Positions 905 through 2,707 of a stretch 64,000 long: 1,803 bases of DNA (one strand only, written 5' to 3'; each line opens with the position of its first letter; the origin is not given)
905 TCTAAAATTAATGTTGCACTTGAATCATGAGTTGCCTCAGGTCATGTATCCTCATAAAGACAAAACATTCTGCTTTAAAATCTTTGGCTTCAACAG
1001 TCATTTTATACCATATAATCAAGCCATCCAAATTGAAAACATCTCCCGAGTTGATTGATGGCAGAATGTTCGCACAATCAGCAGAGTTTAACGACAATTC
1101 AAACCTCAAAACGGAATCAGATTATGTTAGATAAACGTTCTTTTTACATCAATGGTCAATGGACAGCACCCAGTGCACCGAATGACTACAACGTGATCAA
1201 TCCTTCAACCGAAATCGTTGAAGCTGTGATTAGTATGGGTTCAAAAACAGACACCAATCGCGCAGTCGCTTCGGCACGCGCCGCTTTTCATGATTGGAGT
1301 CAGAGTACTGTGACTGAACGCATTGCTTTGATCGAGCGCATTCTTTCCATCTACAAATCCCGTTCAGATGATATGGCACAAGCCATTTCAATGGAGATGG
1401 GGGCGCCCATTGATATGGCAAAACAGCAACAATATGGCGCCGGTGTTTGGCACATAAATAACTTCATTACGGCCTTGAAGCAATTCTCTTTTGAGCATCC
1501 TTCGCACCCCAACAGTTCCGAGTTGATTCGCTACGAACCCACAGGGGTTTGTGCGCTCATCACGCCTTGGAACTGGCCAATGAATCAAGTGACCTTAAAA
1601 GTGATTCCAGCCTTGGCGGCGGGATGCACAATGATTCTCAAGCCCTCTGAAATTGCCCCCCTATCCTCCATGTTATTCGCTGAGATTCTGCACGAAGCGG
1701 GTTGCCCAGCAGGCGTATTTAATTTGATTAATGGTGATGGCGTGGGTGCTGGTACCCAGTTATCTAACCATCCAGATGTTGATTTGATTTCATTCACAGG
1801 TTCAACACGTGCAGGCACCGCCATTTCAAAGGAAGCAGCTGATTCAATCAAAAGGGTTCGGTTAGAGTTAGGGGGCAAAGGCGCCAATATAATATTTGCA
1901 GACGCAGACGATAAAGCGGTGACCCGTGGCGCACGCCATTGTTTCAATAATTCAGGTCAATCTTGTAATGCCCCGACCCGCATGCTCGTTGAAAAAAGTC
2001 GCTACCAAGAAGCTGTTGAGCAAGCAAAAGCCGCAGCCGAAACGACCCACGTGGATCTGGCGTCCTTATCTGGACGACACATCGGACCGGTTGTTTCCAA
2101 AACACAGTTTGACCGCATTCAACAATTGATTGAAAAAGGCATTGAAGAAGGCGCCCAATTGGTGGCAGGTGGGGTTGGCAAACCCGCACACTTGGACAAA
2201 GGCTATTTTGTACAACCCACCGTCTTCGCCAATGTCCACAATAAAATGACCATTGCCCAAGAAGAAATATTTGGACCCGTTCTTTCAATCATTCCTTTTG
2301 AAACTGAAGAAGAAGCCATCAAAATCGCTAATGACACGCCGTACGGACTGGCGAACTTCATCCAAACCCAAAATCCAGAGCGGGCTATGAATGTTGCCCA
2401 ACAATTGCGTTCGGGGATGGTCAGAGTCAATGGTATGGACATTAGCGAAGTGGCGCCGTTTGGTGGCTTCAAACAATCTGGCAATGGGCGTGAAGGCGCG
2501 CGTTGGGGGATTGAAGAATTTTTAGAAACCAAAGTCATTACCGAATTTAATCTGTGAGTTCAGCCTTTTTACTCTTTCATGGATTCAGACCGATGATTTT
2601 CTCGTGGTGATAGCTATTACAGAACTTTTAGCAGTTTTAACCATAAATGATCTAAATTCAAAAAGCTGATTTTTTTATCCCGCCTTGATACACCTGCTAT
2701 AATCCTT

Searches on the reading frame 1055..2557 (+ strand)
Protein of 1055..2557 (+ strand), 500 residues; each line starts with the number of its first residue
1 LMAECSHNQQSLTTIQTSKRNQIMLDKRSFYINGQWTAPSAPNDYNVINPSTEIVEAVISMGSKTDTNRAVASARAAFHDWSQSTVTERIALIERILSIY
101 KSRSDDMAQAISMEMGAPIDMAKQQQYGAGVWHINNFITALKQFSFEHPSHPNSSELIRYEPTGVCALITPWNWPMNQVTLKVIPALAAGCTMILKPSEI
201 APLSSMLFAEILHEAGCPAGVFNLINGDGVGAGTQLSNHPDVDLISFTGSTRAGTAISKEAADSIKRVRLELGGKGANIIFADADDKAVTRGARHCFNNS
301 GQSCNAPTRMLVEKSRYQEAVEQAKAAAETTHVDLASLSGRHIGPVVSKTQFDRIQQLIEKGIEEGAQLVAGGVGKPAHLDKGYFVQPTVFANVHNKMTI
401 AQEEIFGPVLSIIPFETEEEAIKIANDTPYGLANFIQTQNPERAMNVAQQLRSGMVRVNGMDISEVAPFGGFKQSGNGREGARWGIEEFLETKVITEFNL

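Call 77: search_protein_families(library=pfam, alignment_id=A6, max_evalue=1e-8)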
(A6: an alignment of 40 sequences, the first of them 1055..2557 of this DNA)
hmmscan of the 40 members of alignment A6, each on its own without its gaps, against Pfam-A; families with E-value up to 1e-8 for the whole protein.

A. member 1, window:1055-2557:+ (500 aa): 1 family
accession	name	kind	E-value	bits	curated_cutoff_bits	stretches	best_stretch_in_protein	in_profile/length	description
PF00171.27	Aldedh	-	4.2e-155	517.2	23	1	36-495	1-461/461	Aldehyde dehydrogenase family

B. families by the number of members that match (of 40 scanned): 52 families (the first 25 are shown)
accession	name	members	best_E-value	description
PF00005.33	ABC_tran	3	2.2e-37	ABC transporter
PF00330.25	Aconitase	1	6e-174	Aconitase family (aconitate hydratase)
PF00815.25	Histidinol_dh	1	6e-163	Histidinol dehydrogenase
PF00873.25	ACR_tran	1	6e-160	AcrB/AcrD/AcrF family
PF00171.27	Aldedh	1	4.2e-155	Aldehyde dehydrogenase family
PF01218.23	Coprogen_oxidas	1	6.3e-123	Coproporphyrinogen III oxidase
PF00275.25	EPSP_synthase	1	1.1e-107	EPSP synthase (3-phosphoshikimate 1-carboxyvinyltransferase)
PF03796.21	DnaB_C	1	1.2e-100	DnaB-like helicase C terminal domain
PF04204.22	HTS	1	1.9e-85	Homoserine O-succinyltransferase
PF01784.24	DUF34_NIF3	1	5.5e-67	Duf34/NIF3 (NGG1p interacting factor 3)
PF02405.21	MlaE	1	2.4e-66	Permease MlaE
PF01967.27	MoaC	1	1.8e-56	MoaC family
PF00308.24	Bac_DnaA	1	5.4e-55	Bacterial DnaA ATPAse domain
PF00155.27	Aminotran_1_2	1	7.8e-53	Aminotransferase class I and II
PF01634.23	HisG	1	7.3e-50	ATP phosphoribosyltransferase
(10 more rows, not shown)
